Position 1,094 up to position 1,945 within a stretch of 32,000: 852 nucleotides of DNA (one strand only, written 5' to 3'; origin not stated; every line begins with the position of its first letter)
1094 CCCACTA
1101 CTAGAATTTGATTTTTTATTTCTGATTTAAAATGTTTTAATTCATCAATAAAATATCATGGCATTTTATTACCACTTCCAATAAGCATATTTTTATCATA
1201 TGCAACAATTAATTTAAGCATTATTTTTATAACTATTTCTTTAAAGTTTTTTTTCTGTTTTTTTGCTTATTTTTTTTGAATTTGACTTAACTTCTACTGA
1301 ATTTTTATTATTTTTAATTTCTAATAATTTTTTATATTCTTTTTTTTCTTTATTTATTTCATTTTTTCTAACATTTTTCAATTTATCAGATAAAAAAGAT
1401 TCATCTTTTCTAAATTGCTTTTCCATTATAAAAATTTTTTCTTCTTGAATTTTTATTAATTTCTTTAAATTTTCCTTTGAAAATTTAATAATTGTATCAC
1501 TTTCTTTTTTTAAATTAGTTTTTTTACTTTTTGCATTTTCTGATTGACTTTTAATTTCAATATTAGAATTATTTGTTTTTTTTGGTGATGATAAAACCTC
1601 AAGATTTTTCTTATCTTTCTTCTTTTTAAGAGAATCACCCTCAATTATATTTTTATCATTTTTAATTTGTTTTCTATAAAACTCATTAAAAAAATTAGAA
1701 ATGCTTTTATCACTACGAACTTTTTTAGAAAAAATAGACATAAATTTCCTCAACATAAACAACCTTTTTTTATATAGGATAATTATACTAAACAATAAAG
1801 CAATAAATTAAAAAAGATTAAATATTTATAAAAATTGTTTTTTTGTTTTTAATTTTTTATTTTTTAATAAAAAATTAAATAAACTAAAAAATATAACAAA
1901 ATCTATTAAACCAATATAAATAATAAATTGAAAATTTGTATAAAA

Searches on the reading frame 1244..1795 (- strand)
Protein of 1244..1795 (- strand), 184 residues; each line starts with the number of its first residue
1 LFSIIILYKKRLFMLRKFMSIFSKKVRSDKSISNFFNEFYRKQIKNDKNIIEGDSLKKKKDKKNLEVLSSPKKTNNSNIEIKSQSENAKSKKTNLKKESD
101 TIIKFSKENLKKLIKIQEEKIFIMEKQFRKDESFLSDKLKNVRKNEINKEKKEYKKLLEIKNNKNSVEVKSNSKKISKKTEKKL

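Call 49: search_protein_families(library=pfam, max_evalue=0.001, proteins=[window:1244-1795:-])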
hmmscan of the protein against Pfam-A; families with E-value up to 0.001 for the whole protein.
seq(184 aa): 0 families
